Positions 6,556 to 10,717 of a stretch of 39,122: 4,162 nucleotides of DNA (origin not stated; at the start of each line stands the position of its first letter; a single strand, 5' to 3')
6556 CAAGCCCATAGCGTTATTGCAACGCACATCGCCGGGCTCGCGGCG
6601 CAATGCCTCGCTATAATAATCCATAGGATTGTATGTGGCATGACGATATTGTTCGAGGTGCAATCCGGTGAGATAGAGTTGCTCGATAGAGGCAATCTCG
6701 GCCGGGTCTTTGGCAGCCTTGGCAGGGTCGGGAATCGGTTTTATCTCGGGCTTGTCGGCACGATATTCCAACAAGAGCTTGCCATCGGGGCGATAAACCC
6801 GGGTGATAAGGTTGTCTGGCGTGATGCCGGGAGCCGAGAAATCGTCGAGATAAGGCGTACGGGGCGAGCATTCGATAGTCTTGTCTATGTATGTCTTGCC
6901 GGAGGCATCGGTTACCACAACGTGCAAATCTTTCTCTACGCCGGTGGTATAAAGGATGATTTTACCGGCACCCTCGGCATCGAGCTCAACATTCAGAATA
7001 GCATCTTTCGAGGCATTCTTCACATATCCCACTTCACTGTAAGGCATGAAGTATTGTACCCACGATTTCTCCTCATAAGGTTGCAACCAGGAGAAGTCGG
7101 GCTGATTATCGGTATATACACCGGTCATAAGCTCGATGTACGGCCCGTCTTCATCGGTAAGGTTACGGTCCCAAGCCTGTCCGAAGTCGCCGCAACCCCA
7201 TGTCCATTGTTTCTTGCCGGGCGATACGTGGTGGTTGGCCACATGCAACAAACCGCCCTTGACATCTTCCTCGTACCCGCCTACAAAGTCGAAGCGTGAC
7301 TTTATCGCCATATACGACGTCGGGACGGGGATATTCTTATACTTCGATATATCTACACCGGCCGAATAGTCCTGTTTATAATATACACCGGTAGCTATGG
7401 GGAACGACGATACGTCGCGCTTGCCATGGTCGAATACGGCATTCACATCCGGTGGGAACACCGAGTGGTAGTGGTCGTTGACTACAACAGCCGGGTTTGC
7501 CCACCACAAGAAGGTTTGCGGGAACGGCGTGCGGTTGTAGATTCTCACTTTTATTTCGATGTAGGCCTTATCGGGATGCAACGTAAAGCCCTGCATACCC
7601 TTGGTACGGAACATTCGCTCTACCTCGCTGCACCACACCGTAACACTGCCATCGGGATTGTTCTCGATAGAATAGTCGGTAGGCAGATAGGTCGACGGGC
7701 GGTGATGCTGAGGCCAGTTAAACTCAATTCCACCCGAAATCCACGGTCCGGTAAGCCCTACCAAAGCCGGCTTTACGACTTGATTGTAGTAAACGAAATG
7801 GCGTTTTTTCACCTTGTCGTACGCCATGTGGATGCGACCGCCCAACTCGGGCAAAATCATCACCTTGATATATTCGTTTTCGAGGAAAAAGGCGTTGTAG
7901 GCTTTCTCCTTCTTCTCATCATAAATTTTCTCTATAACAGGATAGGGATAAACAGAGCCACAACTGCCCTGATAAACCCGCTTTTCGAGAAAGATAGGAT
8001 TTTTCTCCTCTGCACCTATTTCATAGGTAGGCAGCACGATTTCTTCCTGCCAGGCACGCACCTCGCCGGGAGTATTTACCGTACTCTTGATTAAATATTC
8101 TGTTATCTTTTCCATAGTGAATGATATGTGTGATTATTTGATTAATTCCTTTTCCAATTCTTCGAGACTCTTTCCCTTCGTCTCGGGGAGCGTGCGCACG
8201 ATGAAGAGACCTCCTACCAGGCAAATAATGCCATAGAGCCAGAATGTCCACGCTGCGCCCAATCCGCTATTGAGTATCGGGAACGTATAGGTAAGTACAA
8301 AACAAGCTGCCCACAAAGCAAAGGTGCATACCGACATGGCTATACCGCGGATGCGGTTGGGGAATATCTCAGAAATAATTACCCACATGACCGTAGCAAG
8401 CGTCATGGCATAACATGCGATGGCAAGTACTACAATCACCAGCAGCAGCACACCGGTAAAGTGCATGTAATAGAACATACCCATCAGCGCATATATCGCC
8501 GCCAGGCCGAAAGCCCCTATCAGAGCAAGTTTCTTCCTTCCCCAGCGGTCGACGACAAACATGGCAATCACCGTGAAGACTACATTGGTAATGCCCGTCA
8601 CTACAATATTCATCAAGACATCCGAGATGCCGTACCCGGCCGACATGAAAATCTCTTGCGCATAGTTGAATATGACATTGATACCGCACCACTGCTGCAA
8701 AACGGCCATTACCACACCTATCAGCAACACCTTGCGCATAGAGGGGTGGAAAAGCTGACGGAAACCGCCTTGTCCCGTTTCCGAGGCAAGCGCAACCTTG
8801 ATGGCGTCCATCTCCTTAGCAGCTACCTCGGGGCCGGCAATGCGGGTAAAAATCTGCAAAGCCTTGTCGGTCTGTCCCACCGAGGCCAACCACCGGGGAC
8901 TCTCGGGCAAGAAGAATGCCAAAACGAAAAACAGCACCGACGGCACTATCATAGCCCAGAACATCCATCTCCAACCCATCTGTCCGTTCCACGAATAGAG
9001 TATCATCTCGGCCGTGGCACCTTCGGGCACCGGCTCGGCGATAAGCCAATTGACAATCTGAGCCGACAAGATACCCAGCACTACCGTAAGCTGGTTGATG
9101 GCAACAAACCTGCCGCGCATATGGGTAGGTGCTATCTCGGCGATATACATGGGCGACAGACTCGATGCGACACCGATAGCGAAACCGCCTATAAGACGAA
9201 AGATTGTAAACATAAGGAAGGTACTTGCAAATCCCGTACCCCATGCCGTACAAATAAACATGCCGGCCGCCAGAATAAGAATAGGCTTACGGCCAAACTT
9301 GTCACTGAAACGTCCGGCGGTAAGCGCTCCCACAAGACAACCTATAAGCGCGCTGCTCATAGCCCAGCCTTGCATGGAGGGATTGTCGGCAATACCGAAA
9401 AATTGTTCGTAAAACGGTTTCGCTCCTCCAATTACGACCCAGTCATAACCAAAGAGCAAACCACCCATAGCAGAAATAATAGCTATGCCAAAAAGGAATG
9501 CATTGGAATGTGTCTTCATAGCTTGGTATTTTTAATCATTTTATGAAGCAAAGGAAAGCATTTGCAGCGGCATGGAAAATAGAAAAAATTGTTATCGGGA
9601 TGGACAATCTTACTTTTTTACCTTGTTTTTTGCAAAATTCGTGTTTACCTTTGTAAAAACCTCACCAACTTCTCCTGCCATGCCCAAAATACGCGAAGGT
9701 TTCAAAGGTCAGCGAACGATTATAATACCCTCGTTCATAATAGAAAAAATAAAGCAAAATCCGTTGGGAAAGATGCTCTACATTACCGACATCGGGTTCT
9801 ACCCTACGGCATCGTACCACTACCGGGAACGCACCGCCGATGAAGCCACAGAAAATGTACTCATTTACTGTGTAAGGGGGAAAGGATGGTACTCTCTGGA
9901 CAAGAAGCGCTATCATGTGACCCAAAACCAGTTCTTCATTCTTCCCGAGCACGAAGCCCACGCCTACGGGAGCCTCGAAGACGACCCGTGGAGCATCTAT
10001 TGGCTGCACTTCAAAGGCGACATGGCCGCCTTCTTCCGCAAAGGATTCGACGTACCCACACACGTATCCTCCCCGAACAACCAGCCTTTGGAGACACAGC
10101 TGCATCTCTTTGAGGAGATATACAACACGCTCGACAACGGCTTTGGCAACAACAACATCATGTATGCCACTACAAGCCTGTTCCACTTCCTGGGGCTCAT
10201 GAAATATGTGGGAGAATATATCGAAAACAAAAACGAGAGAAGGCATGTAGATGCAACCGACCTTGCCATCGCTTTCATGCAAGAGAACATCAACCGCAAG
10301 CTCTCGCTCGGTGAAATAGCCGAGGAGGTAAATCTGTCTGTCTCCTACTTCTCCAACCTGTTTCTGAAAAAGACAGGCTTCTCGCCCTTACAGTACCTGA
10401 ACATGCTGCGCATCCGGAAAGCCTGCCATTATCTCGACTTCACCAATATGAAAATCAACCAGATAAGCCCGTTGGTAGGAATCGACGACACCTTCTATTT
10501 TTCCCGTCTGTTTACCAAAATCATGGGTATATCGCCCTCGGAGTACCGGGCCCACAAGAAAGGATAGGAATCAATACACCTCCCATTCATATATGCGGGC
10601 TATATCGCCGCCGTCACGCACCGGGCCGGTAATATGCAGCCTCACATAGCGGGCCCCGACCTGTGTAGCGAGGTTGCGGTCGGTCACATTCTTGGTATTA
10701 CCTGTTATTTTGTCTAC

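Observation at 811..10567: AraC-divergent operon: MFS sugar porter + signal-less 1112-aa DUF5107/TPR protein + periplasmic GH97 + tandem esterase (candidate undescribed cytoplasmic arm of the PUL)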

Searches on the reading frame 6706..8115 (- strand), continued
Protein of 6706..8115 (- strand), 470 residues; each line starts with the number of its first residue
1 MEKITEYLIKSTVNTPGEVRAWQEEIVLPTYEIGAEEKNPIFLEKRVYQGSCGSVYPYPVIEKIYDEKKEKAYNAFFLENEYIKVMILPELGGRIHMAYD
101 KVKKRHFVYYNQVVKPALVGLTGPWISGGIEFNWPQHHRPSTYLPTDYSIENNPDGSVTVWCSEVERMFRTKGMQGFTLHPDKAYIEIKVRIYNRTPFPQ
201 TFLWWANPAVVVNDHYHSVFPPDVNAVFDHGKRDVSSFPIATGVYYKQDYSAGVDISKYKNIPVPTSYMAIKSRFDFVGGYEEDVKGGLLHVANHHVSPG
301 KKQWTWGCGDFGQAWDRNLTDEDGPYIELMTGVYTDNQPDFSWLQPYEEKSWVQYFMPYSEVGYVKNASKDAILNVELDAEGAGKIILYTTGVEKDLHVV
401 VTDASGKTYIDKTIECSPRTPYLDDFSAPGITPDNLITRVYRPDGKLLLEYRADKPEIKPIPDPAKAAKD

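Call 56: find_encoding_contigs(protein=P0237, flank=8000, max_places=1)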
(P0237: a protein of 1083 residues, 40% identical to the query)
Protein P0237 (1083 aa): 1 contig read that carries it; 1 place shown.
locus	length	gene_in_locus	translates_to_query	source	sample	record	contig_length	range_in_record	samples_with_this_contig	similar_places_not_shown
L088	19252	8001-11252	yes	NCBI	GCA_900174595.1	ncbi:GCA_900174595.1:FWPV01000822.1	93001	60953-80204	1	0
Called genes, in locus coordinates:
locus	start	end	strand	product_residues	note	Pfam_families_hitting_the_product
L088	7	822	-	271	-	-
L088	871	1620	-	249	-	PF03734:YkuD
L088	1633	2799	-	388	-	PF03734:YkuD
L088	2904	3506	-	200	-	-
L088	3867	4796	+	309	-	PF01545:Cation_efflux, PF16916:ZT_dimer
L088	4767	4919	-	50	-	-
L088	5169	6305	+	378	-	PF06082:YjbH (faint)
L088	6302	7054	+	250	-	PF06082:YjbH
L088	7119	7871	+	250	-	-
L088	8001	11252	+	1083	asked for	PF17128:DUF5107, PF13371:TPR_9 (faint), PF13414:TPR_11 (faint), PF13424:TPR_12 (faint), PF13431:TPR_17 (faint), PF13432:TPR_16 (faint), PF14559:TPR_19 (faint), PF23914:TPR_CcmH_CycH (faint), +4 more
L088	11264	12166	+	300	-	PF01261:AP_endonuc_2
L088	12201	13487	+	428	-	PF01408:GFO_IDH_MocA, PF22725:GFO_IDH_MocA_C3 (faint), PF19051:GFO_IDH_MocA_C2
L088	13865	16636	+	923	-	PF08471:Ribonuc_red_2_N, PF02867:Ribonuc_red_lgC, PF12637:TSCPD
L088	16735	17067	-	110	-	PF01740:STAS, PF13466:STAS_2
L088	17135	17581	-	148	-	PF00293:NUDIX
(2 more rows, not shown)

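Call 57: find_encoding_contigs(protein=P0227, flank=8000, max_places=1)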
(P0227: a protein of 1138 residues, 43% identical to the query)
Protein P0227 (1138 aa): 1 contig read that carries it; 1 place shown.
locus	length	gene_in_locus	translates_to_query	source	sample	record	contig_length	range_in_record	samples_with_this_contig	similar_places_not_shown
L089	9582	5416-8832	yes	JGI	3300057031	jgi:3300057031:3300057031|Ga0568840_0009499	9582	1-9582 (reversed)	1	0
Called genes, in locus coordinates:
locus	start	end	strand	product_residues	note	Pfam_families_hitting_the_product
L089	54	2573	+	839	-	PF00696:AA_kinase, PF22468:ACT_9, PF01842:ACT, PF13840:ACT_7, PF22468:ACT_9, PF03447:NAD_binding_3, PF00742:Homoserine_dh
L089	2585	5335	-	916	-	PF00311:PEPcase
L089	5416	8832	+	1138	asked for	PF17128:DUF5107, PF07719:TPR_2 (faint), PF13181:TPR_8 (faint), PF13414:TPR_11 (faint), PF13424:TPR_12 (faint), PF13428:TPR_14 (faint), PF13431:TPR_17 (faint), PF21545:T7SS_EccA1_N (faint)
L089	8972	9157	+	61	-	-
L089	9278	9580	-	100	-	?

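Call 70: search_protein_families(library=pfam, proteins=[window:6706-8115:-], max_evalue=10)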
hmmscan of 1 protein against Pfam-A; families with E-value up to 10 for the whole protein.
window:6706-8115:- (470 aa): 1 family
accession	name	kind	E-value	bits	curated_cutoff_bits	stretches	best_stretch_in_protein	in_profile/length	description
PF17128.10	DUF5107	-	1.2e-56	192.4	24.4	1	54-358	5-309/310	Domain of unknown function (DUF5107)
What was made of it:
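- Tried and rejected: A Pfam scan at E up to 10 found nothing beyond DUF5107 (call 70).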

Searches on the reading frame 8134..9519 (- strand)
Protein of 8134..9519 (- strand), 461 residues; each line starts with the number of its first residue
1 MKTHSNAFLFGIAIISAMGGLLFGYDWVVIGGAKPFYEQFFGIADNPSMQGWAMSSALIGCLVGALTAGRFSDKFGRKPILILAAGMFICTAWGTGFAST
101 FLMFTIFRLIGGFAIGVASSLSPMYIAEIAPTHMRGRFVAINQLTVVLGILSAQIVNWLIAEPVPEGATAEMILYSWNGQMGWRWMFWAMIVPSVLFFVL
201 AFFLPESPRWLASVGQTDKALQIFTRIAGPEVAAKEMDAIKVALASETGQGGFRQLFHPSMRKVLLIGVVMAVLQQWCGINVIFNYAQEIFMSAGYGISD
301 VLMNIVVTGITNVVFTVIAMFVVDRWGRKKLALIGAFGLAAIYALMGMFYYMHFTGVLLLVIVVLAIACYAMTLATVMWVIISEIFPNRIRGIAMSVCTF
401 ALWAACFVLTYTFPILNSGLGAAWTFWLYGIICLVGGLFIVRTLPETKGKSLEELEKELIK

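Call 4: search_protein_families(library=pfam, proteins=[window:8134-9519:-])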
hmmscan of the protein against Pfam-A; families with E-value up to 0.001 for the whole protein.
window:8134-9519:- (461 aa): 2 families
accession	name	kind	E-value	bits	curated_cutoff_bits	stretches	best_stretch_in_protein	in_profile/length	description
PF00083.30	Sugar_tr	-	3.1e-111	372.9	22.3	1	13-457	2-450/452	Sugar (and other) transporter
PF07690.21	MFS_1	-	5.5e-36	124.6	33.4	2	18-287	3-235/347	Major Facilitator Superfamily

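Call 29: search_protein_families(library=ncbifam, proteins=[window:8134-9519:-], max_evalue=0.00001)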
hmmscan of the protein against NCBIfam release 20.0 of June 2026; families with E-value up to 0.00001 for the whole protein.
window:8134-9519:- (461 aa): 22 families
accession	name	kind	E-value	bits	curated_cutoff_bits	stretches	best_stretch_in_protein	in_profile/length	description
NF007484.0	PRK10077.1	equivalog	4.8e-116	388.4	608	1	3-457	4-470/480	D-xylose transporter XylE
TIGR00879.1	SP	subfamily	5.2e-101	338.7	237.8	1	5-454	51-509/510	sugar porter family MFS transporter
NF052357.1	GlucTporGlcPStph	equivalog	5.9e-80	269.2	750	1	12-459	8-437/445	glucose transporter GlcP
TIGR00898.1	2A0119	subfamily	2.6e-46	158.4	550.75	1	49-454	127-505/506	cation transport protein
TIGR00895.1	2A0115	subfamily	3.7e-32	111.7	418.55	1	4-397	10-378/398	aromatic acid/H+ symport family MFS transporter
TIGR00887.1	2A0109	equivalog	2.1e-16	59.9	610.3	1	15-458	20-502/502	phosphate:H+ symporter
TIGR00880.1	2_A_01_02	superfamily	8.3e-15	55.1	131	1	59-206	9-140/141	multidrug resistance protein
NF008586.0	PRK11551.1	equivalog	8.8e-15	54.6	410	1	20-234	24-220/406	3-(3-hydroxy-phenyl)propionate transporter MhpT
NF053517.1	HbztTptrPcaK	equivalog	1.3e-13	50.7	770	1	10-262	18-251/437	4-hydroxybenzoate transporter PcaK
TIGR01299.1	synapt_SV2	subfamily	7.5e-13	47.2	637.3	1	21-235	177-385/742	synaptic vesicle protein SV2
TIGR00891.1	2A0112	subfamily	8.9e-13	48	552.9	1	50-397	49-368/405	sialate:H+ symport family MFS transporter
TIGR00883.1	2A0106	subfamily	9.4e-13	48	443.45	1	25-431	7-393/400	metabolite/H+ symporter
NF003024.0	PRK03893.1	subfamily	9.6e-13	47.7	604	1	17-224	27-215/497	sialate:H+ symport family MFS transporter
TIGR00893.1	2A0114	subfamily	5.8e-10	38.7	395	1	48-441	29-396/399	D-galactonate transporter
NF000095.1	tet_MFS_OtrB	exception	1e-09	37.5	999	1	48-194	60-194/563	oxytetracycline resistance efflux MFS transporter OtrB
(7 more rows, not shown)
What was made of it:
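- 8134..9519 (-): Sugar-porter-family MFS H+ symporter, first gene of the operon. Its pocket keeps XylE residues Q168, Q288, Q289, N294, N325 and W392 but has L at position 415 and N at position 298. Pfam and NCBIfam (calls 4, 29).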

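Call 53: search_solved_structures(query=window:8134-9519:-, max_evalue=1e-20, show_alignments=1)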
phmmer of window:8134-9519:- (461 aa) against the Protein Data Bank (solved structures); distinct sequences matched with E-value up to 1e-20: 26.
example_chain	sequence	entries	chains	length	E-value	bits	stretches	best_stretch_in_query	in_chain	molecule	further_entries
4gby_A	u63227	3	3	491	5.6e-88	299.3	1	4-456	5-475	D-xylose-proton symporter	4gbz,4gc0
4ja3_A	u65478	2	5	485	6e-88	299.2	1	4-456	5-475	D-xylose-proton symporter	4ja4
4qiq_A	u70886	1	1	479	6.8e-88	299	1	5-456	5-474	D-xylose-proton symporter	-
6n3i_A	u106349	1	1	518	5.7e-86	292.7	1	4-456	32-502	D-xylose transporter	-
4lds_A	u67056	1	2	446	3.1e-70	240.8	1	10-459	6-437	Glucose transporter GlcP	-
5c65_A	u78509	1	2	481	8.3e-42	147.1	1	7-456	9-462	Solute carrier family 2, facilitated glucose transporter member 3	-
4zw9_A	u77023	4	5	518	1.5e-41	146.3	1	7-456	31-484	Solute carrier family 2, facilitated glucose transporter member 3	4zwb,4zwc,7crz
7sps_A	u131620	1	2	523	1.5e-41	146.2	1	7-456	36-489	Solute carrier family 2, facilitated glucose transporter member 3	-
7spt_A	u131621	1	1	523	3.3e-40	141.8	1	7-456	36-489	Solute carrier family 2, facilitated glucose transporter member 3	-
5eqg_A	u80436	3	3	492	1.1e-39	140.2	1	17-455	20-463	Solute carrier family 2, facilitated glucose transporter member 1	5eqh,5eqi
6tha_A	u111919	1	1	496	1.1e-39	140.1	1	17-455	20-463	Solute carrier family 2, facilitated glucose transporter member 1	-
9g11_A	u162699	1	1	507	2.2e-39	139.2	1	7-458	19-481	Sugar transport protein 6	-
4pyp_A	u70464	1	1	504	3.4e-39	138.5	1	17-455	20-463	Solute carrier family 2, facilitated glucose transporter member 1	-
7aaq_A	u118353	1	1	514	4e-39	138.3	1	6-456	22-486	Sugar transport protein 10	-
6h7d_A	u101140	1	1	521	4.3e-39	138.2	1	6-456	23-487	Sugar transport protein 10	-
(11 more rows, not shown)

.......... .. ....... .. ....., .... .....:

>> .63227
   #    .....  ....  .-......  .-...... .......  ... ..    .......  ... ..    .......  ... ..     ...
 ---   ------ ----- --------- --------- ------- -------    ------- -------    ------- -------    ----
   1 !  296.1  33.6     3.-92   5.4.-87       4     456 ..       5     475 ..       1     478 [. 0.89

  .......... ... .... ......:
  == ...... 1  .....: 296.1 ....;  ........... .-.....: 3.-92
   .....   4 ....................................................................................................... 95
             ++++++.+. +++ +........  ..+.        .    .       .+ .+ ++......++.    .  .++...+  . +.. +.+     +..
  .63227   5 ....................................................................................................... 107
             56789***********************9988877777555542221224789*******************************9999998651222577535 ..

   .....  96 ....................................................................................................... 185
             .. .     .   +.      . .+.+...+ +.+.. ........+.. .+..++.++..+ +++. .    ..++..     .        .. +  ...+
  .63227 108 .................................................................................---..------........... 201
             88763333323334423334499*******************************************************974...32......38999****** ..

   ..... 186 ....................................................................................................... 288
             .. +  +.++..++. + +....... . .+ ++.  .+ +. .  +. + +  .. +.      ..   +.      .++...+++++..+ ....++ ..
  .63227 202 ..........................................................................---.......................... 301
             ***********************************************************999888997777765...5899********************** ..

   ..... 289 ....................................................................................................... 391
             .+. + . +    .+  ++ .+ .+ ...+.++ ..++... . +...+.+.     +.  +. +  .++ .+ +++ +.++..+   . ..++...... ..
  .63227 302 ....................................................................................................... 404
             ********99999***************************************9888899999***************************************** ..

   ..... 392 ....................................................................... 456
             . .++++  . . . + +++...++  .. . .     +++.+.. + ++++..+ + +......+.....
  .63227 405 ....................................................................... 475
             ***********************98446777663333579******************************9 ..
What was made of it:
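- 8134..9519 (-): Alignment to XylE 4GBY (call 53).
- Checked: The motifs PESPRWL and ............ are present (call 53).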

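Call 59: find_related_loci(query=window:8134-9519:-, collection=metagenome_contigs, flank=6000)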
Query window:8134-9519:- (461 aa) in metagenome_contigs; peptide patterns used: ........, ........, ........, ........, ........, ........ (x = any residue, [..] = any of these).
600 stretches matched a pattern (row limit reached: there are more); 578 encode a relative of the query (tblastn E <= 1e-3); the best 80 are kept; 80 distinct loci.
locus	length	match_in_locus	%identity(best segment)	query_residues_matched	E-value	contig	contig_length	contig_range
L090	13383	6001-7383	97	1-461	0e+0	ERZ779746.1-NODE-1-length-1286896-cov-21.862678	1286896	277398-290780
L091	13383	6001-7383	78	1-461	0e+0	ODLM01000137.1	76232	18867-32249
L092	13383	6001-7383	78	1-461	0e+0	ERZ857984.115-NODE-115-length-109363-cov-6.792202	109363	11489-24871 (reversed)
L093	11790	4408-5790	78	1-461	0e+0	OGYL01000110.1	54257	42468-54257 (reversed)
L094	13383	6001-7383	78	1-461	0e+0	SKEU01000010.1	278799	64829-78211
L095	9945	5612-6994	78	1-461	0e+0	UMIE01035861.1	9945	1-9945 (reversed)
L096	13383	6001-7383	78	1-461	0e+0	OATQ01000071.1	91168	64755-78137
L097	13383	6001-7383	78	1-461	0e+0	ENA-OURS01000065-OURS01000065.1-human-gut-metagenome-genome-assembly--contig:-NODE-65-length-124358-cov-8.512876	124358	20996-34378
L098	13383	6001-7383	78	1-461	0e+0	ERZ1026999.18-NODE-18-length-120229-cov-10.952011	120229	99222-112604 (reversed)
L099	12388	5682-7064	78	1-461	0e+0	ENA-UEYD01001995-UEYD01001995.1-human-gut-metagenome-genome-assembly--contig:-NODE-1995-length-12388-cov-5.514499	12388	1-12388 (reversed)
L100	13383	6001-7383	78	1-461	0e+0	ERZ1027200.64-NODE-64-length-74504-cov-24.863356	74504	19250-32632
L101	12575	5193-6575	78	1-461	0e+0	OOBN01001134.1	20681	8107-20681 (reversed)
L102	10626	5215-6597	78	1-461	0e+0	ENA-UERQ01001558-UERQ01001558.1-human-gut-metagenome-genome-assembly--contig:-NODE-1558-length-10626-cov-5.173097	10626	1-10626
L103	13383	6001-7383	77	1-461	0e+0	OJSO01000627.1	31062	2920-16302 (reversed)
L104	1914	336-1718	77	1-461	0e+0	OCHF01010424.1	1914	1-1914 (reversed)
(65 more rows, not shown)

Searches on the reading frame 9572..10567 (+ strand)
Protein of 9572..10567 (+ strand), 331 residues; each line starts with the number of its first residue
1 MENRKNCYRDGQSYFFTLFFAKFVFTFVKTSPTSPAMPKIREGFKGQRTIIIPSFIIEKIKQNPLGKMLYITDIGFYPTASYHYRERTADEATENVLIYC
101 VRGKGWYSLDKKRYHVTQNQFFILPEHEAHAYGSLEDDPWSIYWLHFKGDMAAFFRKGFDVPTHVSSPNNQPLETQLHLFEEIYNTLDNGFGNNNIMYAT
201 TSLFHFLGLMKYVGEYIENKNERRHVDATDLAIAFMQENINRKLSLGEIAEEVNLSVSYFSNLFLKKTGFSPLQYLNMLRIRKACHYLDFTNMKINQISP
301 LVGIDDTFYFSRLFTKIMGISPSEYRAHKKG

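Call 4: search_protein_families(library=pfam, proteins=[window:9572-10567:+])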
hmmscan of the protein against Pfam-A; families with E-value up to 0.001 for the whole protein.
window:9572-10567:+ (331 aa): 4 families
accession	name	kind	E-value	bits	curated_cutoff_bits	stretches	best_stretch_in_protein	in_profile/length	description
PF00165.29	HTH_AraC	-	7.5e-23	80.6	26.6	2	236-277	1-42/42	Bacterial regulatory helix-turn-helix proteins, AraC family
PF12833.13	HTH_18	-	2.9e-19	69.6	33.6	1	249-327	1-79/80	Helix-turn-helix domain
PF02311.25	AraC_binding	-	1.1e-14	54.8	21.1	1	83-178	15-110/135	AraC-like ligand binding domain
PF07883.17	Cupin_2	-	8.5e-05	22.6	27.2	1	96-145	20-69/70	Cupin domain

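Call 29: search_protein_families(library=ncbifam, proteins=[window:9680-10567:+], max_evalue=0.00001)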
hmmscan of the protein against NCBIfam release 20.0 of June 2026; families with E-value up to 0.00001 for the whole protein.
window:9680-10567:+ (295 aa): 23 families
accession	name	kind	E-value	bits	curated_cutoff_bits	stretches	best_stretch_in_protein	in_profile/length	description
NF007860.0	PRK10572.1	equivalog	5.5e-28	97.6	208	1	63-293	54-285/292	arabinose operon transcriptional regulator AraC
NF047455.1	TF_Staph_AryK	equivalog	4.7e-17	61.5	850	1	172-294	137-260/759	transcriptional regulator AryK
NF010026.0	PRK13501.1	equivalog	3e-16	59.4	363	1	191-291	176-276/290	HTH-type transcriptional activator RhaR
NF010028.0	PRK13503.1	equivalog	5e-15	55.6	288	1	142-293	122-273/278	HTH-type transcriptional activator RhaS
NF049932.1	TranspRegBtr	equivalog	5.3e-15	54.9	900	1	58-291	30-264/531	bacillibactin transport transcriptional regulator Btr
NF010025.2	PRK13500.1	equivalog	7.9e-15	55.2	525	1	186-293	171-278/282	HTH-type transcriptional activator RhaR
NF047788.1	TransRegPocR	equivalog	8.6e-15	54.8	500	1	183-293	181-291/296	transcriptional regulator PocR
TIGR04094.1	adjacent_YSIRK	equivalog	1e-13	51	200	1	184-290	278-383/383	YSIRK-targeted surface antigen transcriptional regulator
NF010027.0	PRK13502.1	equivalog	4.4e-13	49.3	384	1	194-291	179-276/282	HTH-type transcriptional activator RhaR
NF033869.1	viru_reg_Rsp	equivalog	6.1e-13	48.1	400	1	145-291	103-247/701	AraC family transcriptional regulator Rsp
NF052371.1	TransRegGbdRPseu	equivalog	2.4e-12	46.6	480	1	197-292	231-326/365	choline metabolism transcriptional regulator GbdR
TIGR02297.1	HpaA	equivalog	5.5e-12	45.5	274.65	1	63-291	49-286/287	4-hydroxyphenylacetate catabolism regulatory protein HpaA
NF006902.0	PRK09393.1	equivalog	7.2e-12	45.1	425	1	195-292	224-321/327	transcriptional regulator FtrA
NF012144.2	ramA_TF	equivalog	2.6e-10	40.7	180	1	194-293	8-107/108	RamA family antibiotic efflux transcriptional regulator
NF007693.0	PRK10371.1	equivalog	4e-10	39.4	253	1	187-291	194-298/309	transcriptional regulator MelR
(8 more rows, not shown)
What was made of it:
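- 9680..10567 (+): AraC-family regulator with a cupin AraC_binding domain and two HTH_AraC motifs, divergent from the porter operon. NCBIfam AraC 97.6 bits, below the 208 cutoff (call 29).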
